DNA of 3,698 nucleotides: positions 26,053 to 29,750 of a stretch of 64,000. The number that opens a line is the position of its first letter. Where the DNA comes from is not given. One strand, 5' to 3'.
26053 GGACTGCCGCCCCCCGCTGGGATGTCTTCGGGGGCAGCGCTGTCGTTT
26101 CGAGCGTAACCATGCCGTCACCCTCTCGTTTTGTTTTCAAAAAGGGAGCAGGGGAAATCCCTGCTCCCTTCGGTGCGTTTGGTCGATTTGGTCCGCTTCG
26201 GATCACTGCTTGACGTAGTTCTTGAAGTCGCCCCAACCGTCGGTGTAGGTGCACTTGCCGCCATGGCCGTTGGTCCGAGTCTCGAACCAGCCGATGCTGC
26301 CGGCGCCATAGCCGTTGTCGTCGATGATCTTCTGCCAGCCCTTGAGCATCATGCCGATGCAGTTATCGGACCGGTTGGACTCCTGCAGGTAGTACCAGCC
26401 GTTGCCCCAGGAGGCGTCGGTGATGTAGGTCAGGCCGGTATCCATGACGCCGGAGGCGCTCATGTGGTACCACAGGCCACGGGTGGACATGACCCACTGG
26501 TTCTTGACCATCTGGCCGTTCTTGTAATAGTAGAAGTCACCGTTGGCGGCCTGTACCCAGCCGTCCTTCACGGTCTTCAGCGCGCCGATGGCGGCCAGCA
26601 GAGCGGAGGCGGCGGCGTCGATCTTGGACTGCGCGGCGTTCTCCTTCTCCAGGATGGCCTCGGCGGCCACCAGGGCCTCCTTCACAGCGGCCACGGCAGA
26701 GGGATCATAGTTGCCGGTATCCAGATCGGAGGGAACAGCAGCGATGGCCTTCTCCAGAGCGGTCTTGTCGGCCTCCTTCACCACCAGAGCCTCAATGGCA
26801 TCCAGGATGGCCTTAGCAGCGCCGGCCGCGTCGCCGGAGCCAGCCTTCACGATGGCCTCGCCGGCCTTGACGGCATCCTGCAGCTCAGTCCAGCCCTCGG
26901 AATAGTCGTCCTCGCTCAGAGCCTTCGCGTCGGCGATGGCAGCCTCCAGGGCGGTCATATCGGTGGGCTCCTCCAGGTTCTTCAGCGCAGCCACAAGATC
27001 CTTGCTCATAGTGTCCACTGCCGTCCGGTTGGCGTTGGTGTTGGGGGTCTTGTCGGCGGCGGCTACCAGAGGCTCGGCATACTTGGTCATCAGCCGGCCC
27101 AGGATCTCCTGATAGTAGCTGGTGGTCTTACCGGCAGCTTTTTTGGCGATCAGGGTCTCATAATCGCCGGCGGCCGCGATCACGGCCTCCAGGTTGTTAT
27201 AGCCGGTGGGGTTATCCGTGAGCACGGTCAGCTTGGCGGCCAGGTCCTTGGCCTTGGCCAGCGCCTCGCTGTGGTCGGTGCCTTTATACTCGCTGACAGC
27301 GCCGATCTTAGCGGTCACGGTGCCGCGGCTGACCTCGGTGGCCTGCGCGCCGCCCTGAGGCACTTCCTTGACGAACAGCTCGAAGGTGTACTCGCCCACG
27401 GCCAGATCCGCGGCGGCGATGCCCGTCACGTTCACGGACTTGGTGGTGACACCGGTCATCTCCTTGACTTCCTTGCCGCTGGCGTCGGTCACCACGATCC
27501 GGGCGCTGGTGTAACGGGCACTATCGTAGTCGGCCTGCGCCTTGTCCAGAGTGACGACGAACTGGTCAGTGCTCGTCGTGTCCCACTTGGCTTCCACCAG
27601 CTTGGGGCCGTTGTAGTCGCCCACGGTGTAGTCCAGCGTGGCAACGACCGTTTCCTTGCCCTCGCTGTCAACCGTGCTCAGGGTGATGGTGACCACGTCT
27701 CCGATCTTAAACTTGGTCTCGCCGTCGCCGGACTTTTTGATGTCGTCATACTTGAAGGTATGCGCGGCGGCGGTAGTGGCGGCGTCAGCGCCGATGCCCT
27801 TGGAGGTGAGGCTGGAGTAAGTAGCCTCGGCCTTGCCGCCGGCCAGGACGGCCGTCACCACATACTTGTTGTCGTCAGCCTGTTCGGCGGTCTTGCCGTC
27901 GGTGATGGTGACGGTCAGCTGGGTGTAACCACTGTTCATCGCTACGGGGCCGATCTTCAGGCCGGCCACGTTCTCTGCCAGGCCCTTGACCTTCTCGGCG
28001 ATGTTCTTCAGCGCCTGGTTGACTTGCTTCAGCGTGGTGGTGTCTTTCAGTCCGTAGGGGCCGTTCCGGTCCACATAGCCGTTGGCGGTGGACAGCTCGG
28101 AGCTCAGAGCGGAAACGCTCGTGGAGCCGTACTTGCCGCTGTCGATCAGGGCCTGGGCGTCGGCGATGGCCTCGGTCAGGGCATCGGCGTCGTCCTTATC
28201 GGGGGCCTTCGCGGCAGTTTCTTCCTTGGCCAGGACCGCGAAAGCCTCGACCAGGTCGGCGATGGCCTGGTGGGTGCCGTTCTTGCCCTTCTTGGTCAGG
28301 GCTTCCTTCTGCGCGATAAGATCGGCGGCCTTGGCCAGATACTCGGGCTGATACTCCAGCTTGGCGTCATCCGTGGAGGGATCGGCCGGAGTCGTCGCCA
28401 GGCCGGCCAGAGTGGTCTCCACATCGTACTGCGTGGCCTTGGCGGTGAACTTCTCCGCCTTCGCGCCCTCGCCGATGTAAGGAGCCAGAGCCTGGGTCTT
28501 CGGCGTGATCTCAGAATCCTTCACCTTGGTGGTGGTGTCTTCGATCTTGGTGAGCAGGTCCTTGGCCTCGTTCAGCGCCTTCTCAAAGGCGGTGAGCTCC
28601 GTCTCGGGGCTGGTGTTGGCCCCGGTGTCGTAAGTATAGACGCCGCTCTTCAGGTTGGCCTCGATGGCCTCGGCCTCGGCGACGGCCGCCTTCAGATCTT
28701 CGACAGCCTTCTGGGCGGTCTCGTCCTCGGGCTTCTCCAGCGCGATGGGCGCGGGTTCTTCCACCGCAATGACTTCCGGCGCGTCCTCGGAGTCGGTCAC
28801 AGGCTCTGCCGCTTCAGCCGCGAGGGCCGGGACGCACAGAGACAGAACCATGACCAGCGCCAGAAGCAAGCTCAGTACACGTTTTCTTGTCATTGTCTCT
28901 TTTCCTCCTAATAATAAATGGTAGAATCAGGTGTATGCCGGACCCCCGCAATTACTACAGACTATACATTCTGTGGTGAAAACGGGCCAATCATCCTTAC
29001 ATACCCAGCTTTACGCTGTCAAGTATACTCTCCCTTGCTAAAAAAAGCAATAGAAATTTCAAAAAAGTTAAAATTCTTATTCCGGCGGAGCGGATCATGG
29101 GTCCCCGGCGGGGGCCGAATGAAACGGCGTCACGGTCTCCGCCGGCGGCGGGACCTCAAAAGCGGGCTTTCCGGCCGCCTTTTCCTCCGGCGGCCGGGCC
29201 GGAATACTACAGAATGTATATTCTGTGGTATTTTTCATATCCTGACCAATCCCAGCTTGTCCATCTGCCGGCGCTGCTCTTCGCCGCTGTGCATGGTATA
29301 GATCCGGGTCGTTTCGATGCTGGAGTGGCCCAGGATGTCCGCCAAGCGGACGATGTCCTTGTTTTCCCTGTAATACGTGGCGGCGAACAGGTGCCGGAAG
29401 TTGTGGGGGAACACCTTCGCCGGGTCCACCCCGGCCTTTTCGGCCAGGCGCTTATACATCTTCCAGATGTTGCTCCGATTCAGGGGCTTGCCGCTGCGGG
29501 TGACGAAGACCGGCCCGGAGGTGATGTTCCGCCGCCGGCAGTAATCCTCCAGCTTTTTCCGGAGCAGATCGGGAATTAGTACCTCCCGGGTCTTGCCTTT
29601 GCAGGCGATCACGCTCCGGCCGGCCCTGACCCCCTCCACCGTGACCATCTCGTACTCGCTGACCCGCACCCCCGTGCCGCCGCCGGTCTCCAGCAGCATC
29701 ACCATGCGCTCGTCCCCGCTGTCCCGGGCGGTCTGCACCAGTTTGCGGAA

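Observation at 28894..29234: Candidate invertible promoter switch between a tyrosine recombinase and a cell-wall-binding surface protein gene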

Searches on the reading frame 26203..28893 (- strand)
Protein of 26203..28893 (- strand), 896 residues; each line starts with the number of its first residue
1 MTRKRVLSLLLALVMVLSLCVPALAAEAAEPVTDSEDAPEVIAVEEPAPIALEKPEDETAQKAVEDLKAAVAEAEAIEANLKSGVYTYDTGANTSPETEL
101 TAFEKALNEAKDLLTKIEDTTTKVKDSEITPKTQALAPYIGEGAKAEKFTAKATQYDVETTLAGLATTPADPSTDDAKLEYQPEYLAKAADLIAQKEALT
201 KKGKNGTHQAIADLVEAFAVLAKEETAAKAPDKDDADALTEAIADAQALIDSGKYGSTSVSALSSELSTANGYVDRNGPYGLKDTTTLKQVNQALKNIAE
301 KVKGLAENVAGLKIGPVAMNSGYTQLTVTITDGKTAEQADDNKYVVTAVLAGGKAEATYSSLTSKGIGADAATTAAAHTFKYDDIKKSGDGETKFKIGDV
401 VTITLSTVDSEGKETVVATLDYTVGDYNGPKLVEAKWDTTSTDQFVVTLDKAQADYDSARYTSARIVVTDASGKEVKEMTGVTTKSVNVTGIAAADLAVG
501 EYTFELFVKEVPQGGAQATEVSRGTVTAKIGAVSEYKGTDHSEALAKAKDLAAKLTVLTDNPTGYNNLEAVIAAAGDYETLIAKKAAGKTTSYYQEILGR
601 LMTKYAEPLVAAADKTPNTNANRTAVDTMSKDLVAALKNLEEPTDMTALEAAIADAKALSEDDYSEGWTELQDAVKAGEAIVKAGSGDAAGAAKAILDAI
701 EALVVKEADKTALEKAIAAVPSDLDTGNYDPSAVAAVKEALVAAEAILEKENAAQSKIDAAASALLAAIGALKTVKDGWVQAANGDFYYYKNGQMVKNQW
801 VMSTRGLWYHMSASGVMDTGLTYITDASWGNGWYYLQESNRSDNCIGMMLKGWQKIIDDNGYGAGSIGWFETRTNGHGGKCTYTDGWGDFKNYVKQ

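Call 8: search_protein_families(library=pfam, proteins=[window:26203-28893:-])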
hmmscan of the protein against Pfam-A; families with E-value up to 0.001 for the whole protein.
window:26203-28893:- (896 aa): 1 family
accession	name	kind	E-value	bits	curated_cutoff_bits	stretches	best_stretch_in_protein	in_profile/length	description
PF07554.19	FIVAR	-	3.1e-09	37.8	29.2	1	709-772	1-70/71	FIVAR domain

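Call 35: search_protein_families(library=ncbifam, proteins=[window:26203-28893:-], max_evalue=0.01)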
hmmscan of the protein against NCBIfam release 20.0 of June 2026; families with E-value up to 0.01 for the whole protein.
window:26203-28893:- (896 aa): 0 families

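Call 50: search_protein_families(library=pfam, alignment_id=A2, max_evalue=0.001)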
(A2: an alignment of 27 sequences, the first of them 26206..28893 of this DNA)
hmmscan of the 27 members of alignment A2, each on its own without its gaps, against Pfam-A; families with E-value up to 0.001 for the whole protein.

A. member 1, window:26206-28893:- (896 aa): 1 family
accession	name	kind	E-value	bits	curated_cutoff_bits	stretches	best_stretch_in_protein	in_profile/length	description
PF07554.19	FIVAR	-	3.1e-09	37.8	29.2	1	709-772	1-70/71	FIVAR domain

B. families by the number of members that match (of 27 scanned): 37 families (the first 25 are shown)
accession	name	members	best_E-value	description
PF00589.27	Phage_integrase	4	1.1e-08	Phage integrase family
PF14311.12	DUF4379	3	6.9e-105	Probable Treble clef zinc finger domain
PF07554.19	FIVAR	3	3.1e-09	FIVAR domain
PF02899.23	Phage_int_SAM_1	3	2.3e-06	Phage integrase, N-terminal SAM-like domain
PF13338.12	AbiEi_4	2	4.1e-06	Transcriptional regulator, AbiEi antitoxin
PF22799.2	PIR1-like_C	2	8.5e-06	Cell wall mannoprotein PIR1-like, C-terminal domain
PF20173.3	ZnF_RZ-type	2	9.9e-05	RZ type zinc finger domain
PF13306.12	LRR_5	1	2.1e-52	BspA type Leucine rich repeat region (6 copies)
PF13421.11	Band_7_1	1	6.4e-49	SPFH domain-Band 7 family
PF12773.13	DZR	1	2e-31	Double zinc ribbon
PF13240.11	Zn_Ribbon_1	1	5.1e-27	zinc-ribbon domain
PF09479.16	Flg_new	1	2e-25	Listeria-Bacteroides repeat domain (List_Bact_rpt)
PF13248.11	Zn_ribbon_3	1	5.1e-16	zinc-ribbon domain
PF17032.10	Zn_ribbon_15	1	7.3e-16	zinc-ribbon family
PF00395.25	SLH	1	1.2e-15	S-layer homology domain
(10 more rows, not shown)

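Call 51: search_protein_families(library=pfam, proteins=[window:26203-28893:-], max_evalue=5)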
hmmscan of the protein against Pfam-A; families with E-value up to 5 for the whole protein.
window:26203-28893:- (896 aa): 6 families
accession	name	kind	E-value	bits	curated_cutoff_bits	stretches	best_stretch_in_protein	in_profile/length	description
PF07554.19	FIVAR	-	3.1e-09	37.8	29.2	3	709-772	1-70/71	FIVAR domain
PF10193.14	Telomere_reg-2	-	0.02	15.7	23.6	0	211-269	4-50/112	Telomere length regulation protein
PF19127.6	Choline_bind_3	-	0.072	13.5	27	1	775-800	21-47/47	Choline-binding repeat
PF01261.30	AP_endonuc_2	-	0.11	12.6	31.1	1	47-114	49-115/249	Xylose isomerase-like TIM barrel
PF00435.27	Spectrin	-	1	10.3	29.9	1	64-128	10-71/105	Spectrin repeat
PF09969.14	DUF2203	-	1.2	10.2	24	0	60-128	8-80/122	Uncharacterized conserved protein (DUF2203)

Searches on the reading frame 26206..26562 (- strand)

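Call 51: search_protein_families(library=pfam, proteins=[window:26206-26562:-], max_evalue=5)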
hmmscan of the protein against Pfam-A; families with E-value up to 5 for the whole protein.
seq(119 aa): 5 families
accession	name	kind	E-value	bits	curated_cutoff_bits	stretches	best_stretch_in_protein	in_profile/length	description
PF19127.6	Choline_bind_3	-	0.0029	18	27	1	2-23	24-47/47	Choline-binding repeat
PF19085.6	Choline_bind_2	-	0.016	15.9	27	1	2-24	7-25/38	Choline-binding repeat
PF02362.26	B3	-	0.042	14.2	30.1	1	51-98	42-88/101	B3 DNA binding domain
PF22918.2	PTEN2_C2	-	0.14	12.6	25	1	4-30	80-106/130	PTEN2, C2 domain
PF01473.26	Choline_bind_1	-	0.49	11.3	20.5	2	21-40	1-19/19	Putative cell wall binding repeat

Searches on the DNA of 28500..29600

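Call 7: search_rna_families(source=window, start=28500, end=29600, threshold=evalue, max_evalue=1)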
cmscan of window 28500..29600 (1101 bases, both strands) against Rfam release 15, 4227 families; matches with E-value up to 1: 0.
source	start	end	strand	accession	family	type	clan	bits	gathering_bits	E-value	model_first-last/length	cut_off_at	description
